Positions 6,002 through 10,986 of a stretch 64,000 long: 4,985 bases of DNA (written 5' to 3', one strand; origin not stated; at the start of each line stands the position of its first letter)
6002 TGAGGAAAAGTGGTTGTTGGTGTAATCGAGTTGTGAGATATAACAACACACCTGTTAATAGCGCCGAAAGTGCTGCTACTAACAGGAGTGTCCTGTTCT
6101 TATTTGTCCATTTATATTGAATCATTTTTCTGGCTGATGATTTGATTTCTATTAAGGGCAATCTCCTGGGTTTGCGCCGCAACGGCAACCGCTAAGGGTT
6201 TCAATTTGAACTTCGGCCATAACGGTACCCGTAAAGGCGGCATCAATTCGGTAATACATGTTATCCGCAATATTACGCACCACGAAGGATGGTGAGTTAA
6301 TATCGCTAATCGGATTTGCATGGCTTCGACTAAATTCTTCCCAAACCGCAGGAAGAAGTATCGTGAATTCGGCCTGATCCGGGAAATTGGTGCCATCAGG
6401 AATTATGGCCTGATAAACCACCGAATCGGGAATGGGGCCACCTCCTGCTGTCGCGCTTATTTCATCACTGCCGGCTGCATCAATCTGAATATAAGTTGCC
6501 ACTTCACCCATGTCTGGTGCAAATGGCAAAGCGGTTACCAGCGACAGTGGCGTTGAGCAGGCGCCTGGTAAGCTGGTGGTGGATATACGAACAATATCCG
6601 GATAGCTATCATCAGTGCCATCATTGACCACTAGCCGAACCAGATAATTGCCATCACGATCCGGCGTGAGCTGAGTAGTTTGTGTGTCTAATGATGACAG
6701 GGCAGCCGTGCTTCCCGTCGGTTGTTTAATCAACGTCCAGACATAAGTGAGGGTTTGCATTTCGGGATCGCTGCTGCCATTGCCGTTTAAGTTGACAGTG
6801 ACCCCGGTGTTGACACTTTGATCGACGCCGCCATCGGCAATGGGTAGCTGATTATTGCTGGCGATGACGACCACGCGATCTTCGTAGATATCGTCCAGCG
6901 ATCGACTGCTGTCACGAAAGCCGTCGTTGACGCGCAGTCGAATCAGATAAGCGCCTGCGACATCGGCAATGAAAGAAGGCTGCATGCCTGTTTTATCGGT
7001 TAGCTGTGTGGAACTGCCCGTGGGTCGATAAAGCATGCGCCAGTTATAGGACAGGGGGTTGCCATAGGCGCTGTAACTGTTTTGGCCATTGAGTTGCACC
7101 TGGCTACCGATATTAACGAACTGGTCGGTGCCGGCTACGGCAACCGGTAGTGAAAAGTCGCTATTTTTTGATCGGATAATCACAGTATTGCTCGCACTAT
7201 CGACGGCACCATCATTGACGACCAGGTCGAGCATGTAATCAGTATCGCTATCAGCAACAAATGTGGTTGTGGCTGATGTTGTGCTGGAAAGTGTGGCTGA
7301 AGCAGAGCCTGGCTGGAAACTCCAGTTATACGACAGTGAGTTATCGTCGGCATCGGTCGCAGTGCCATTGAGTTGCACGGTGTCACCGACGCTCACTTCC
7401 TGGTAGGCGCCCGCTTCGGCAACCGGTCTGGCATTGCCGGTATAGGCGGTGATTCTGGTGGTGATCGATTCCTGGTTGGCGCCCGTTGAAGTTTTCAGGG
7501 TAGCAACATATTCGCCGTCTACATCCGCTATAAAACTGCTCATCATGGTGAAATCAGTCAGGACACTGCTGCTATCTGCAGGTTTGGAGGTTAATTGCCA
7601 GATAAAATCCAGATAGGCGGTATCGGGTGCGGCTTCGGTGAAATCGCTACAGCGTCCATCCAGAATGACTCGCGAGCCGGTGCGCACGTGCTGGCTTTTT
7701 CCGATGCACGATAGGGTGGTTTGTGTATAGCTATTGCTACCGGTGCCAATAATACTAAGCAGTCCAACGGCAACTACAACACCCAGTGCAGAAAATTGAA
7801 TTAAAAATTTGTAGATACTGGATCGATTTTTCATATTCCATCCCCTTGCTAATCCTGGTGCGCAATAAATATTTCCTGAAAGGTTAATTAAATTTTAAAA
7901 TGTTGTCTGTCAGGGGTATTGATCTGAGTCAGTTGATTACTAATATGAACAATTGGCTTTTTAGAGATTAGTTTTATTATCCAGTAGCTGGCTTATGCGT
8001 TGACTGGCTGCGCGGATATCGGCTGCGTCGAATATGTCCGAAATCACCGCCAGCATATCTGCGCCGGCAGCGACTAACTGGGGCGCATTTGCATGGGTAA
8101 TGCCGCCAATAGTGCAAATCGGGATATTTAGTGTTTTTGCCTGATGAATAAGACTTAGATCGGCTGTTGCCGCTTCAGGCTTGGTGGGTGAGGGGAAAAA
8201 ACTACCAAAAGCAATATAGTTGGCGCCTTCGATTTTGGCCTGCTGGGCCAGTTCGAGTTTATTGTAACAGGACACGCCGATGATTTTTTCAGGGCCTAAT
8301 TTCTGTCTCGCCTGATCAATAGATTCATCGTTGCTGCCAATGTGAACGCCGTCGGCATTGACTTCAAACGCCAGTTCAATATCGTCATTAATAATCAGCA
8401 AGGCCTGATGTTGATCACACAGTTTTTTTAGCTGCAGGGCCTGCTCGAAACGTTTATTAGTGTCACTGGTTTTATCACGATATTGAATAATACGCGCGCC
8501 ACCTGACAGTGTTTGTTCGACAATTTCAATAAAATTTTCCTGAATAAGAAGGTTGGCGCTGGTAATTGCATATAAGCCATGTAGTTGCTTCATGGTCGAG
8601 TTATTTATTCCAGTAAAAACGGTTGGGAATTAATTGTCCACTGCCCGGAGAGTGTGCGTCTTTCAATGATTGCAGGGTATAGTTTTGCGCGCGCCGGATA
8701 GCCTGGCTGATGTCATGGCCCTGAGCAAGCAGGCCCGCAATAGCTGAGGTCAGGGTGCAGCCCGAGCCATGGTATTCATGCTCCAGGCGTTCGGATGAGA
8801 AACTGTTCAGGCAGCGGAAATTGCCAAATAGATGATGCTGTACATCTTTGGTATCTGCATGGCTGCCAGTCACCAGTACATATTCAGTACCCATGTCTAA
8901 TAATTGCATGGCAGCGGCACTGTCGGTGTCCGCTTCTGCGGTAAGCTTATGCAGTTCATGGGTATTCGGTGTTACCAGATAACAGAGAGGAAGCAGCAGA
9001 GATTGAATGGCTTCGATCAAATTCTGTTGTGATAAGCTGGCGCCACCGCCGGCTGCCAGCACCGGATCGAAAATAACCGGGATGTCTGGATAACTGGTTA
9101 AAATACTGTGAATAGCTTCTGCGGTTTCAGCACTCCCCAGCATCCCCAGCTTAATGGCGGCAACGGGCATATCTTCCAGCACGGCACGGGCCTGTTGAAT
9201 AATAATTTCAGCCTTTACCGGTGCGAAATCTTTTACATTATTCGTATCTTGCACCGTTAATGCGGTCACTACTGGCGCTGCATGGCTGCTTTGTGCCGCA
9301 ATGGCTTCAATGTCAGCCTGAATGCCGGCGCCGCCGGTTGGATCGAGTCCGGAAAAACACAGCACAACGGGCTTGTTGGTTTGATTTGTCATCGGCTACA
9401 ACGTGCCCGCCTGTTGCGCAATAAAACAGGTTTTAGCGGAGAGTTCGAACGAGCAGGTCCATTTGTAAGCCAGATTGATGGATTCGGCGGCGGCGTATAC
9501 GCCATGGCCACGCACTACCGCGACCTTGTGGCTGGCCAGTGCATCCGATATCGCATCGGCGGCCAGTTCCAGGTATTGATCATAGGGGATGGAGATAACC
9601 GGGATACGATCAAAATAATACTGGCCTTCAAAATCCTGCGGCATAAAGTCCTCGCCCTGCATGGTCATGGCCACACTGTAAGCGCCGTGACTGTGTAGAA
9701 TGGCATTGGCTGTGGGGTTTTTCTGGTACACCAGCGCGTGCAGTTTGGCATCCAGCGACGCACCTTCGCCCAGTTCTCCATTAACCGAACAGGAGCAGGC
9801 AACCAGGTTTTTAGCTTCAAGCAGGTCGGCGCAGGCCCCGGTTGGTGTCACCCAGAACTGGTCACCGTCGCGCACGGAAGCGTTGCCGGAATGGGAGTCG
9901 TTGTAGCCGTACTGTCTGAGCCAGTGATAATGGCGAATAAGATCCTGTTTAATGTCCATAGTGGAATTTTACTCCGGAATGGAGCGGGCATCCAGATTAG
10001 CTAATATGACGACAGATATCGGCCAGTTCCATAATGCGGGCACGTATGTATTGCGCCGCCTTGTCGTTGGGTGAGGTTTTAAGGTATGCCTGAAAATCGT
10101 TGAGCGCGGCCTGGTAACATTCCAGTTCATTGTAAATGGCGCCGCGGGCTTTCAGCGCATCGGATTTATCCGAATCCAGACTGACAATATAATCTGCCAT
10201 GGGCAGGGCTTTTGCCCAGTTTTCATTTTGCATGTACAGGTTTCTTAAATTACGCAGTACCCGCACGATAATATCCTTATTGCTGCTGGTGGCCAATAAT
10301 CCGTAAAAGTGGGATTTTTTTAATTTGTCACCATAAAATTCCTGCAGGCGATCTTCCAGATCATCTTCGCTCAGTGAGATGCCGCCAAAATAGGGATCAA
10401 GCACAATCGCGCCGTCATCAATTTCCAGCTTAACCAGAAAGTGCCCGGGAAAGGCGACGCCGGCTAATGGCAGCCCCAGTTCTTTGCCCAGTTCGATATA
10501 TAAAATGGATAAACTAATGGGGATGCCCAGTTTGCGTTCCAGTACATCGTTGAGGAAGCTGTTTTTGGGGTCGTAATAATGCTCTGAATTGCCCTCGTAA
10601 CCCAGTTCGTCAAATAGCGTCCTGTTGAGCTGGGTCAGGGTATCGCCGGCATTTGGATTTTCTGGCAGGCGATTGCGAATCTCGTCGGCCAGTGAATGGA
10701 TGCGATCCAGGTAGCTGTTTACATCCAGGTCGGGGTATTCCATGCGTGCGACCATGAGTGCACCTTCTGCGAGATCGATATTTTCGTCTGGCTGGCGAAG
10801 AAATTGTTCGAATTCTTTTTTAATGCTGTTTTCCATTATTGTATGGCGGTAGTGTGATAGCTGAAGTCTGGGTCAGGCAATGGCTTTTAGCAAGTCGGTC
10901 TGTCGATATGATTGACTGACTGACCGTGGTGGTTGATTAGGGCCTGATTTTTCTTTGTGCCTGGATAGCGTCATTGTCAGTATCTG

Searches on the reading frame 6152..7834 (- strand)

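Call 63: search_protein_families(library=pfam, proteins=[window:6152-7834:-], max_evalue=0.00001)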
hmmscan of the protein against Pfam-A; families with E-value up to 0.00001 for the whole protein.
window:6152-7834:- (560 aa): 3 families
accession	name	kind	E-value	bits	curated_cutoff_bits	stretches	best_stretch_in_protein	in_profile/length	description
PF22352.2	K319L-like_PKD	-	1.1e-34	118.7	27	3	141-219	1-81/84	K319L-like, PKD domain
PF18911.6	PKD_4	-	3.6e-23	81.9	27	2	134-211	1-73/85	PKD domain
PF00801.26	PKD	-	4.1e-11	43.2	23.5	0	147-217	11-76/80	PKD domain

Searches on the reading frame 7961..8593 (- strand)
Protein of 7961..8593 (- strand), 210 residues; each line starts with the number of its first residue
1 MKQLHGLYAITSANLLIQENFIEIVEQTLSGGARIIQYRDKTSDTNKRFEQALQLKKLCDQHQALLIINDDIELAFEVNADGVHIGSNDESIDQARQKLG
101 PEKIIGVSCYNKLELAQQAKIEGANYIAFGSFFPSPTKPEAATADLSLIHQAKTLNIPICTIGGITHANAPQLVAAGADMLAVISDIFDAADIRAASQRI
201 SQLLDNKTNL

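Call 63: search_protein_families(library=pfam, proteins=[window:7961-8593:-], max_evalue=0.00001)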
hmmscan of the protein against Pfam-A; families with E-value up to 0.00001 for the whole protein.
window:7961-8593:- (210 aa): 1 family
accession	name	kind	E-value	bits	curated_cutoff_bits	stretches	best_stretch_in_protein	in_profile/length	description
PF02581.23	TMP-TENI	-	2.1e-61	206.9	27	1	7-187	1-180/180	Thiamine monophosphate synthase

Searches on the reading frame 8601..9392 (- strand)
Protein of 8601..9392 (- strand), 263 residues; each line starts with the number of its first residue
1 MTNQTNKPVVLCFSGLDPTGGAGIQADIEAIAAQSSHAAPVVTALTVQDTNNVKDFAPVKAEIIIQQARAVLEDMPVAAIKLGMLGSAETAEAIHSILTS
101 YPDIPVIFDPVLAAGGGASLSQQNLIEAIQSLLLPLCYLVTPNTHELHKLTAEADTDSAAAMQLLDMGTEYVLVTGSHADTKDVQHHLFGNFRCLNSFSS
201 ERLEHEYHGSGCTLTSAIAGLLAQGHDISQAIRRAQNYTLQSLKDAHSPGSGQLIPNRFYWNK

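Call 63: search_protein_families(library=pfam, proteins=[window:8601-9392:-], max_evalue=0.00001)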
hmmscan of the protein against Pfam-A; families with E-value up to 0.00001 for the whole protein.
window:8601-9392:- (263 aa): 1 family
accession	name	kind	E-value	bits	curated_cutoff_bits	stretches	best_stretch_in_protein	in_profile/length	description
PF08543.17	Phos_pyr_kin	-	1.3e-70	238.1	27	1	17-253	1-242/246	Phosphomethylpyrimidine kinase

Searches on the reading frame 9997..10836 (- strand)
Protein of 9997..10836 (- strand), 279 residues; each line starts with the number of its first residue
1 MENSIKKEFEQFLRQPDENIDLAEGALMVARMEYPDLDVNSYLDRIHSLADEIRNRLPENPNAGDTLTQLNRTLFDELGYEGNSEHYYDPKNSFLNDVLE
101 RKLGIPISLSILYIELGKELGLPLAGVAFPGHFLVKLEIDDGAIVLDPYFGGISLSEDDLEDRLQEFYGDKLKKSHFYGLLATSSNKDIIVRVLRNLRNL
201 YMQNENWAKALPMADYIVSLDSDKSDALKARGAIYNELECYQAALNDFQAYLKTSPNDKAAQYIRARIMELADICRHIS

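Call 63: search_protein_families(library=pfam, proteins=[window:9997-10836:-], max_evalue=0.00001)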
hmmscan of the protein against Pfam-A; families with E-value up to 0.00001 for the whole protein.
window:9997-10836:- (279 aa): 2 families
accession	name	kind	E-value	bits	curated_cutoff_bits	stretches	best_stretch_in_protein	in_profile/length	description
PF13369.12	Transglut_core2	-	1.7e-47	161.2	23.5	1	41-195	2-155/155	Transglutaminase-like superfamily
PF13371.12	TPR_9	-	2.7e-15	56.6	35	1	197-268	1-72/73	Tetratricopeptide repeat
